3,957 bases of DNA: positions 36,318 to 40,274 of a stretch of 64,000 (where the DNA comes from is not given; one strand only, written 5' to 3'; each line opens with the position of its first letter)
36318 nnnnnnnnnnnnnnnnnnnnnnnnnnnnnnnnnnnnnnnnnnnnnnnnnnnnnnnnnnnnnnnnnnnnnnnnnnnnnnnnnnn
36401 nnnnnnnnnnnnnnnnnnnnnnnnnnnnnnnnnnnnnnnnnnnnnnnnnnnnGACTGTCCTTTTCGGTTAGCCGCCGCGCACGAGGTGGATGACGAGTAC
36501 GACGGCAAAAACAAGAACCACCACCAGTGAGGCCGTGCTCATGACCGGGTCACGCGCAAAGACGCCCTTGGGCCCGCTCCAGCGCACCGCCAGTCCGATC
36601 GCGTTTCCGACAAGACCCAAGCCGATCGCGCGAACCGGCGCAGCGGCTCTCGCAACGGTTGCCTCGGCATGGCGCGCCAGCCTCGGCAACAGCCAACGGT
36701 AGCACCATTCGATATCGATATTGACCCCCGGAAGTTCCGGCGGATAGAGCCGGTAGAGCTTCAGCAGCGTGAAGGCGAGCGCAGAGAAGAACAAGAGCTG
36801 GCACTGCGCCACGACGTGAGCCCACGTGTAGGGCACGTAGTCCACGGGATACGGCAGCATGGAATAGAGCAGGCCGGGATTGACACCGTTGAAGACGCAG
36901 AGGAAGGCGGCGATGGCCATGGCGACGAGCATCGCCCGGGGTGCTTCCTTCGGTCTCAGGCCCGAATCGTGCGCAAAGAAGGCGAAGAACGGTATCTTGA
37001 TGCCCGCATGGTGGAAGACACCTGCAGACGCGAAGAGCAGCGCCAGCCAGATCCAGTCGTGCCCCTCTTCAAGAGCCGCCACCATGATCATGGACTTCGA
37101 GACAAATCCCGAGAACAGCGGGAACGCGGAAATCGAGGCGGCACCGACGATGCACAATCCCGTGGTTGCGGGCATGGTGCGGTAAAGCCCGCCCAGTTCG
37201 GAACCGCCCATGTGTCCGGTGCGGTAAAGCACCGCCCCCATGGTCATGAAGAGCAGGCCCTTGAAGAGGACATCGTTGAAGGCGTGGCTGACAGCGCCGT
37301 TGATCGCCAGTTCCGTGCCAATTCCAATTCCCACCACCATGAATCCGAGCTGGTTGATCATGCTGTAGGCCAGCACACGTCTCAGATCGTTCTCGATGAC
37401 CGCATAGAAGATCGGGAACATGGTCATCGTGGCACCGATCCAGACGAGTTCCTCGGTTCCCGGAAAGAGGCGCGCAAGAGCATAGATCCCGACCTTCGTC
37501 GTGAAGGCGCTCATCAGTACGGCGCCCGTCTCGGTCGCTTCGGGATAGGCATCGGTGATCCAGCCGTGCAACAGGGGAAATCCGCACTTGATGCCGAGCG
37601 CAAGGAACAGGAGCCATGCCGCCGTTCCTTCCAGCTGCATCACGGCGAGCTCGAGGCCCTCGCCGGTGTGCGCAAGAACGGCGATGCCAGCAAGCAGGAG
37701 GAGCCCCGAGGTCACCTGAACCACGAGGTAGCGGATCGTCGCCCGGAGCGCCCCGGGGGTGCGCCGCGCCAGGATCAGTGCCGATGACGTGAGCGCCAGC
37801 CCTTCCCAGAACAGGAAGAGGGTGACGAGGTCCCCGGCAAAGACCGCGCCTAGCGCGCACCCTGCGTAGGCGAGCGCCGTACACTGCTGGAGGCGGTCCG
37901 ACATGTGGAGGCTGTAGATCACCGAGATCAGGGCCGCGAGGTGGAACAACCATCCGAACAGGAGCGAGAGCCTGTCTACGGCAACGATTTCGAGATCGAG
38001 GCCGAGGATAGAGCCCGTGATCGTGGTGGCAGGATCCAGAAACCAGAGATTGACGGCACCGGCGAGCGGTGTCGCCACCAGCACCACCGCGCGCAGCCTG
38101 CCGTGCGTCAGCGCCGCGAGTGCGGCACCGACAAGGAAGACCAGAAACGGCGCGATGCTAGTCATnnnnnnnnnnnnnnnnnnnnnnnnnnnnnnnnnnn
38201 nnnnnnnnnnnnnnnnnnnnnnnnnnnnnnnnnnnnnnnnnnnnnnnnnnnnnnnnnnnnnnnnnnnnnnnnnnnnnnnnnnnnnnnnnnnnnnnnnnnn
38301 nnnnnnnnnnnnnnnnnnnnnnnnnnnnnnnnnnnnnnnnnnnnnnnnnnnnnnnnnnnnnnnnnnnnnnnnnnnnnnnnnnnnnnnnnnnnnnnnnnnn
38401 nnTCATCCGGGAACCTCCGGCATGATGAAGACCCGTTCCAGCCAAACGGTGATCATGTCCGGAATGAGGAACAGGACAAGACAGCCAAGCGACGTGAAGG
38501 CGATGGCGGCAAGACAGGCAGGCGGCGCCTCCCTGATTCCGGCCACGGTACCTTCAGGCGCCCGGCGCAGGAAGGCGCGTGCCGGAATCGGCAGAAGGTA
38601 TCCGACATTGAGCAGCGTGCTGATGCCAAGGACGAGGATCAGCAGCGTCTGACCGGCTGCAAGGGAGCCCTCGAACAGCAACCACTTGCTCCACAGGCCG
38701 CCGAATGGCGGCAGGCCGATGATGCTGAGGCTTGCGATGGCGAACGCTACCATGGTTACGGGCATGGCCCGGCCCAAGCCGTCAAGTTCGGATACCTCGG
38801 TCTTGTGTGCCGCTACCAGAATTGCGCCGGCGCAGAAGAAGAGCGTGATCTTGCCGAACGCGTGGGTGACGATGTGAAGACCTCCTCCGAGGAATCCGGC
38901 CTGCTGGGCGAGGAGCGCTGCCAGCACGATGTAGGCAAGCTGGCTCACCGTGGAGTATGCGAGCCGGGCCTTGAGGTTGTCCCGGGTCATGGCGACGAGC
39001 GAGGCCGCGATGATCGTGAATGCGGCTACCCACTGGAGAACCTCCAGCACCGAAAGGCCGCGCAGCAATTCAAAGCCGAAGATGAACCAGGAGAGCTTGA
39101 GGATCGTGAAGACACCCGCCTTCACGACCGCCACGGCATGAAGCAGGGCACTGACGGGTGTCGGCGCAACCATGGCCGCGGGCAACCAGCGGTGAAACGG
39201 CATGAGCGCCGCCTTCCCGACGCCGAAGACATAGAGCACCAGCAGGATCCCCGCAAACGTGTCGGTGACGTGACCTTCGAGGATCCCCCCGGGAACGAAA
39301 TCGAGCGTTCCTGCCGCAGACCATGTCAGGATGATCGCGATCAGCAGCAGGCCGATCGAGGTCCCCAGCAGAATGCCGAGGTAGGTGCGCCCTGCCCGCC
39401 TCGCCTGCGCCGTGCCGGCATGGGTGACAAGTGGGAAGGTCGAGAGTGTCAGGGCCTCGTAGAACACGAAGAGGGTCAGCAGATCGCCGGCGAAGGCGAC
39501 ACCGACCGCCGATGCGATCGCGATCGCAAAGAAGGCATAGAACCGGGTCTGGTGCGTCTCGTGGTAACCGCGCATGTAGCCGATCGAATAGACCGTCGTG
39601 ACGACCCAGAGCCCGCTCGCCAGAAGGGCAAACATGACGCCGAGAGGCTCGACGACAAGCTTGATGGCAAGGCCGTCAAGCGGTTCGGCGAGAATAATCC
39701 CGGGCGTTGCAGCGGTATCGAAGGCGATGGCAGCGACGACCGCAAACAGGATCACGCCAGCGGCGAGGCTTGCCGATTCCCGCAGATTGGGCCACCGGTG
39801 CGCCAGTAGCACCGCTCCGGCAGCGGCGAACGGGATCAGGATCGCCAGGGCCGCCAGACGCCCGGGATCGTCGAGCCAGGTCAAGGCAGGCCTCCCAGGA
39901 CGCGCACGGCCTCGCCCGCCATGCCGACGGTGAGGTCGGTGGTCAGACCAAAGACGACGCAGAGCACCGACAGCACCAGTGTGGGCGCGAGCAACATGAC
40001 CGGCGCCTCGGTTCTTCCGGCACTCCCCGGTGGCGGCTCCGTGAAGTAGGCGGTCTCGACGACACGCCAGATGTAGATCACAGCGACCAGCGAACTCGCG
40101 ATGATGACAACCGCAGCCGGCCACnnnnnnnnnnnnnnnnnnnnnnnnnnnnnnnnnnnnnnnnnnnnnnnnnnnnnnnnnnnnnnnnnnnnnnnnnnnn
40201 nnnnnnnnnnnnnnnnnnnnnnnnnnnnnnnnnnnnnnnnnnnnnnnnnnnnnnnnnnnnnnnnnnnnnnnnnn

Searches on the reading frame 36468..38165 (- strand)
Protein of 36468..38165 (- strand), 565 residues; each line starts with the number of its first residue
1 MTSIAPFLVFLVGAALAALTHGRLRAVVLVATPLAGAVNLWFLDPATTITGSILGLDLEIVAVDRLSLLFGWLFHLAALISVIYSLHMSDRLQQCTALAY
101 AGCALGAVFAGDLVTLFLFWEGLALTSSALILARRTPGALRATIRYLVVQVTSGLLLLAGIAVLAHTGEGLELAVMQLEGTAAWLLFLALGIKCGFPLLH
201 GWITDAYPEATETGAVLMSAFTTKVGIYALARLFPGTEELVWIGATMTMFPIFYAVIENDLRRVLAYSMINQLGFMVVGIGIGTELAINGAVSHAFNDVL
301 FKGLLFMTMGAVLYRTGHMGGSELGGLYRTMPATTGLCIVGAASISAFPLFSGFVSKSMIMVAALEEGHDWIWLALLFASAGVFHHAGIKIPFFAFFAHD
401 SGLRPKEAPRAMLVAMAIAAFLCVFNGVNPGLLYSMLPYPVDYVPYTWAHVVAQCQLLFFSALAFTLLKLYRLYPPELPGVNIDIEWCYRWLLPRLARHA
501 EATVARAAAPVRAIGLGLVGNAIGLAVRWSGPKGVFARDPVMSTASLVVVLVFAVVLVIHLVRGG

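Call 67: search_protein_families(library=pfam, proteins=[window:36468-38165:-], max_evalue=0.00001)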
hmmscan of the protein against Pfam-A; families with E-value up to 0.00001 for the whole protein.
window:36468-38165:- (565 aa): 1 family
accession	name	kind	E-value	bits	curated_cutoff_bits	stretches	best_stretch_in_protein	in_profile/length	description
PF00361.26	Proton_antipo_M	-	3.7e-40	138.4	21.5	1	110-380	1-291/294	NADH:quinone oxidoreductase/Mrp antiporter, TM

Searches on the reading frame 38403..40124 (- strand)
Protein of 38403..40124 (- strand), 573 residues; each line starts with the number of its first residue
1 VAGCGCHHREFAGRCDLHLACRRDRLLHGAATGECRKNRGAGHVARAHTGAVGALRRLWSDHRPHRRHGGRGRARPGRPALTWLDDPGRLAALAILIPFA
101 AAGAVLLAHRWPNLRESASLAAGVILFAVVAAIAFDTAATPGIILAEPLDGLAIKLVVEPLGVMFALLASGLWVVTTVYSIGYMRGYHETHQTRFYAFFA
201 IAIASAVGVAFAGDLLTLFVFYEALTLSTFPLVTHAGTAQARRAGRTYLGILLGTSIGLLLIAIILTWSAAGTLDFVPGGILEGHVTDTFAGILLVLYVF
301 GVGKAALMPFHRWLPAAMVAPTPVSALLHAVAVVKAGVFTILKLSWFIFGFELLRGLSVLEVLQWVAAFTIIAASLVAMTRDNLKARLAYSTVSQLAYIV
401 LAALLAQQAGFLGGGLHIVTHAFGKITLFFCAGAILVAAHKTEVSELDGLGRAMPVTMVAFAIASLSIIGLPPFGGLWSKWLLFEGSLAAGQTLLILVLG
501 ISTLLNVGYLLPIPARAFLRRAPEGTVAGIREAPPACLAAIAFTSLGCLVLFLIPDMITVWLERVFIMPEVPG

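Call 67: search_protein_families(library=pfam, proteins=[window:38403-40124:-], max_evalue=0.00001)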
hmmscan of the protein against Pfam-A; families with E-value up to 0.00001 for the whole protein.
window:38403-40124:- (573 aa): 1 family
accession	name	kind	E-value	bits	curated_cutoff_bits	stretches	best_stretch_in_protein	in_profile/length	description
PF00361.26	Proton_antipo_M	-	3.1e-51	174.8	21.5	1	212-504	1-292/294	NADH:quinone oxidoreductase/Mrp antiporter, TM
